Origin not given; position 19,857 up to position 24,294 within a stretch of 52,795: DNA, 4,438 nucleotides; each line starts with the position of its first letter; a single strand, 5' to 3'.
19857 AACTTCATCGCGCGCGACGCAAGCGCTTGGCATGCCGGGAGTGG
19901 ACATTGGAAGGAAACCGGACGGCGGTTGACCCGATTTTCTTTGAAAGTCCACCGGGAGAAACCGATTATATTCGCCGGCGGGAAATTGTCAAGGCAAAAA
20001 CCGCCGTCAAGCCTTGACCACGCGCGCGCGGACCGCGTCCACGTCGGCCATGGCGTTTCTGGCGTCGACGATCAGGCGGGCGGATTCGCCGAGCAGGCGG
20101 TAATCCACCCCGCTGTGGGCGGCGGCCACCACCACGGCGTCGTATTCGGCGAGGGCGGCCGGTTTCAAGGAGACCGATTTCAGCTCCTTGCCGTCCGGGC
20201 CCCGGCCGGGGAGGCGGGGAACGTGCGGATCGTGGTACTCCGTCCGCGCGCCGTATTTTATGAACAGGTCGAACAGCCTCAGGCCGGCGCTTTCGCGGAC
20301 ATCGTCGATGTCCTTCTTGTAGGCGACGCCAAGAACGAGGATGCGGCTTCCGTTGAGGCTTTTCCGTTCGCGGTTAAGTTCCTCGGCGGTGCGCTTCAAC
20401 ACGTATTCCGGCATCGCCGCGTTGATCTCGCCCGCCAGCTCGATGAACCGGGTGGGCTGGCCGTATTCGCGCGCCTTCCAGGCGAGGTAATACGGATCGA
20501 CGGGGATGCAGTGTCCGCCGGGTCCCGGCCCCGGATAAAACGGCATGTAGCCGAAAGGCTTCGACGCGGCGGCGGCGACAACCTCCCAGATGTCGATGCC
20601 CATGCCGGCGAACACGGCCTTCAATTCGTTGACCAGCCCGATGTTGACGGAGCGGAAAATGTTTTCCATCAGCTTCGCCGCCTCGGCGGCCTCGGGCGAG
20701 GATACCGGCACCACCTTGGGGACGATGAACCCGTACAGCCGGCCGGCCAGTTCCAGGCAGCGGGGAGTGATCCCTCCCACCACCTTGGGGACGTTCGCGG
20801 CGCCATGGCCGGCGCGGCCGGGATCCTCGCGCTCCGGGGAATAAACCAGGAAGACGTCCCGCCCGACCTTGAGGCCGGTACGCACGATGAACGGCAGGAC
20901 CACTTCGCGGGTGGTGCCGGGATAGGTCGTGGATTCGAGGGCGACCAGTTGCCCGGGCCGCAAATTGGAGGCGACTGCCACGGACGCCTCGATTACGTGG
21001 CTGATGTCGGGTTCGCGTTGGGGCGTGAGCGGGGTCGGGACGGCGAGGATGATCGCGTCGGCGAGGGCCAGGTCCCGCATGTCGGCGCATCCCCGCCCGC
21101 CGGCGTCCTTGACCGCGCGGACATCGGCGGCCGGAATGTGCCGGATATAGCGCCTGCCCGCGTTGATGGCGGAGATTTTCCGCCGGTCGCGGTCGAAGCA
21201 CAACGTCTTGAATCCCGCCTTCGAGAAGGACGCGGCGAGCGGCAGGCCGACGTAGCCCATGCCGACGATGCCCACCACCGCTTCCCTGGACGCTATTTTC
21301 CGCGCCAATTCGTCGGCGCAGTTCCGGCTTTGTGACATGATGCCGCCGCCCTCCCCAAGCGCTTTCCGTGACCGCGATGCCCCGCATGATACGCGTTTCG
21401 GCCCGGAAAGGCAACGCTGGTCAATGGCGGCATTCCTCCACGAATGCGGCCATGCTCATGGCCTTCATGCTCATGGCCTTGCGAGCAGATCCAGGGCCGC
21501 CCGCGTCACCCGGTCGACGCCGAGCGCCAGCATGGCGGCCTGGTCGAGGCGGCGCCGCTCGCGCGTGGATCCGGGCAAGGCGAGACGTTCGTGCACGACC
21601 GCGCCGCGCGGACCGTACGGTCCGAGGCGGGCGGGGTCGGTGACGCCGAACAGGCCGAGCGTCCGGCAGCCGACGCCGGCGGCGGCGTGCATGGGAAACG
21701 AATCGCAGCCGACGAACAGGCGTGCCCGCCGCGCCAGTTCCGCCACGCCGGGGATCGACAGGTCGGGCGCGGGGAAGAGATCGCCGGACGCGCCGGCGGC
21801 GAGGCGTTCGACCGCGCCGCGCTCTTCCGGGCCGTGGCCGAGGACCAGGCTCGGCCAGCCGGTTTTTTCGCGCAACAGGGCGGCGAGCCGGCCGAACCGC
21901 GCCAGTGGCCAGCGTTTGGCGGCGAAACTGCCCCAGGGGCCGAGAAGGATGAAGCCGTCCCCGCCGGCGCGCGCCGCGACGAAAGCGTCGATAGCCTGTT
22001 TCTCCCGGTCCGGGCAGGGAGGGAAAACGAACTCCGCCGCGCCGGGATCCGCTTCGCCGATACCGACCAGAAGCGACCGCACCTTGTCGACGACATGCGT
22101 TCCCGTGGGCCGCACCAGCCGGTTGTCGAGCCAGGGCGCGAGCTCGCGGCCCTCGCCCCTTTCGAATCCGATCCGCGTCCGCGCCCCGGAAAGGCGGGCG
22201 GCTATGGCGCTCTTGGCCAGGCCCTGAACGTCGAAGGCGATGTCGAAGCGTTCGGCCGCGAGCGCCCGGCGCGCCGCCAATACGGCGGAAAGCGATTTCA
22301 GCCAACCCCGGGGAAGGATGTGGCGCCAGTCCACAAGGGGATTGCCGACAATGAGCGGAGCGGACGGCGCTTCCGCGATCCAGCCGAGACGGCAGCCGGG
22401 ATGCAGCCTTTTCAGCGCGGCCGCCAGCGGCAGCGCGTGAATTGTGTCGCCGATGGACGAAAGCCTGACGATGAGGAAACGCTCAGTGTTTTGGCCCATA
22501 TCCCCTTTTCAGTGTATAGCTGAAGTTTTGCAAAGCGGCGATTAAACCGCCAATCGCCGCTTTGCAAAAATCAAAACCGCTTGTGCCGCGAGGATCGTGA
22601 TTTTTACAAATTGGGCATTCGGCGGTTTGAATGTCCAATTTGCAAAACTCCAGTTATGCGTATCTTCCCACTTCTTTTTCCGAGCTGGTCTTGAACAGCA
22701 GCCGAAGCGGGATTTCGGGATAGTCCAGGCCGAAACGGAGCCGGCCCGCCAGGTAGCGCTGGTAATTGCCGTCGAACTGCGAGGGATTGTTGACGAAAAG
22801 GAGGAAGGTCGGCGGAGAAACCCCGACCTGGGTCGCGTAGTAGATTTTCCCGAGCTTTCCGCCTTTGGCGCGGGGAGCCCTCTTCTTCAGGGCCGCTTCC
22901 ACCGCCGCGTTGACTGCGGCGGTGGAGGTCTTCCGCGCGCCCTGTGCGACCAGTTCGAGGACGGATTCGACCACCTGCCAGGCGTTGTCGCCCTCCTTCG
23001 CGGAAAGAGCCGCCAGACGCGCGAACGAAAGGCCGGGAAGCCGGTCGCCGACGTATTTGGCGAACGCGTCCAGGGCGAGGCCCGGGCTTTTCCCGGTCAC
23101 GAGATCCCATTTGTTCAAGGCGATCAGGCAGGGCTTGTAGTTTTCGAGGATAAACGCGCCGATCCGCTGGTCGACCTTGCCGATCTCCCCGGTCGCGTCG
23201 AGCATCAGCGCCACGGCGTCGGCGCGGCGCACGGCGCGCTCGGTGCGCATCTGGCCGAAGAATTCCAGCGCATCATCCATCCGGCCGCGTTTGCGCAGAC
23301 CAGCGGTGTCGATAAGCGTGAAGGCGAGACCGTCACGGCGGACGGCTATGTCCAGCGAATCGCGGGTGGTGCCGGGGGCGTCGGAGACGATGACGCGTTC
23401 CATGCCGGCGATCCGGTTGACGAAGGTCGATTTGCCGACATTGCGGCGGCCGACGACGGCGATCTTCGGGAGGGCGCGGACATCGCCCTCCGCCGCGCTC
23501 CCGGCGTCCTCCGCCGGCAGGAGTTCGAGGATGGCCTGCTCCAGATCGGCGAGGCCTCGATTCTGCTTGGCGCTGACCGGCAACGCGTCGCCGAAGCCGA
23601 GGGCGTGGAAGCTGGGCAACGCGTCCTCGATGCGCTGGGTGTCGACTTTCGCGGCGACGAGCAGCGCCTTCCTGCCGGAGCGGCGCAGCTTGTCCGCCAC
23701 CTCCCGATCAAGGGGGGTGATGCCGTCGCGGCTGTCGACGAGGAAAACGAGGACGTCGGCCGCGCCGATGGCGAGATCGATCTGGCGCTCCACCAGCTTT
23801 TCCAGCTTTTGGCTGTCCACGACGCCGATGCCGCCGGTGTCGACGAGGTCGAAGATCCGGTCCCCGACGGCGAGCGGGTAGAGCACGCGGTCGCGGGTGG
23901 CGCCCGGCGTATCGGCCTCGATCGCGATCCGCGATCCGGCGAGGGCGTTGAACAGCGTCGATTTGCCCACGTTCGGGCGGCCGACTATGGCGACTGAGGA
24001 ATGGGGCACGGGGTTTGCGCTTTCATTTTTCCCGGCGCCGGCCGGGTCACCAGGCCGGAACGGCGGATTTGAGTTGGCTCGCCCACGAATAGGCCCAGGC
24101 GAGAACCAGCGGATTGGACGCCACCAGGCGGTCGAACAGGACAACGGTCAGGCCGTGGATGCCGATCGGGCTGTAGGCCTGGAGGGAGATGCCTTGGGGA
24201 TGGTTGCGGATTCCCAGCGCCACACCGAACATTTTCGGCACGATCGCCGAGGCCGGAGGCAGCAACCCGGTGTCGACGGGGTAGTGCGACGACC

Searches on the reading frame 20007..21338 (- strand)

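Call 12: search_protein_families(library=pfam, proteins=[window:20007-21338:-])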
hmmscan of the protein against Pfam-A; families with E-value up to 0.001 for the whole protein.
window:20007-21338:- (443 aa): 5 families
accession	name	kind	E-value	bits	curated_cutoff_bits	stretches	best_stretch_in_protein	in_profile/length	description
PF03721.20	UDPG_MGDP_dh_N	-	4.7e-35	121.3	27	1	22-196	3-181/187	UDP-glucose/GDP-mannose dehydrogenase family, NAD binding domain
PF00984.24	UDPG_MGDP_dh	-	1.1e-29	102.8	25.4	1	216-307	1-93/94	UDP-glucose/GDP-mannose dehydrogenase family, central domain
PF03720.21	UDPG_MGDP_dh_C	-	7.7e-18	65.2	30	1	334-430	1-101/103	UDP-glucose/GDP-mannose dehydrogenase family, UDP binding domain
PF03446.21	NAD_binding_2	-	1.3e-07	32.3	21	1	22-146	2-103/161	NAD binding domain of 6-phosphogluconate dehydrogenase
PF01210.29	NAD_Gly3P_dh_N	-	0.00081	19.8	23.1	0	22-122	2-99/158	NAD-dependent glycerol-3-phosphate dehydrogenase N-terminus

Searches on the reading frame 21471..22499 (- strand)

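Call 58: search_protein_families(library=pfam, proteins=[window:21471-22499:-])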
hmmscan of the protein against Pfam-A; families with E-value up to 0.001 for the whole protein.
window:21471-22499:- (342 aa): 1 family
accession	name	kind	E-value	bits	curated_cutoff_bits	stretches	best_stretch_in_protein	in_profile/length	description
PF01075.23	Glyco_transf_9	-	6.8e-34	117.7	22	1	74-303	2-228/247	Glycosyltransferase family 9 (heptosyltransferase)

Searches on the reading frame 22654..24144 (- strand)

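Call 12: search_protein_families(library=pfam, proteins=[window:22654-24144:-])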
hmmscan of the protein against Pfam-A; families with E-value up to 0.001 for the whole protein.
window:22654-24144:- (496 aa): 11 families
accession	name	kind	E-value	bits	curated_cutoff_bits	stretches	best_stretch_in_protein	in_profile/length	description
PF01926.29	MMR_HSR1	-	1.6e-53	180.1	21.9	2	51-166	2-113/113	50S ribosome-binding GTPase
PF14714.11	KH_dom-like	-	7.1e-22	77.9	27.3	1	406-485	2-81/81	KH-domain-like of EngA bacterial GTPase enzymes, C-terminal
PF02421.24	FeoB_N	-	5.7e-19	68.6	27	2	50-139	2-89/156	Ferrous iron transport protein B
PF00009.33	GTP_EFTU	-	4.2e-13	49.7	26.5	0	255-399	51-186/188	Elongation factor Tu GTP binding domain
PF00350.29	Dynamin_N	-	6.9e-12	46.1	27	0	228-269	1-41/168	Dynamin family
PF04548.22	AIG1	-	1.9e-06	27.8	27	0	227-326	2-101/212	AIG1 family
PF03193.22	RsgA_GTPase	-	5.1e-06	26.9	30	0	48-72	106-131/174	RsgA GTPase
PF00005.33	ABC_tran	-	8e-05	23.7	25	0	49-72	12-35/137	ABC transporter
PF16897.10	MMR_HSR1_Xtn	-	0.00033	21.1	35.2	0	104-208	2-103/106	C-terminal region of MMR_HSR1 domain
PF08477.19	Roc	-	0.0007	20.3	27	0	227-247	1-21/119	Ras of Complex, Roc, domain of DAPkinase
PF00071.28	Ras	-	0.00099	19.2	21.6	0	227-284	1-59/162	Ras family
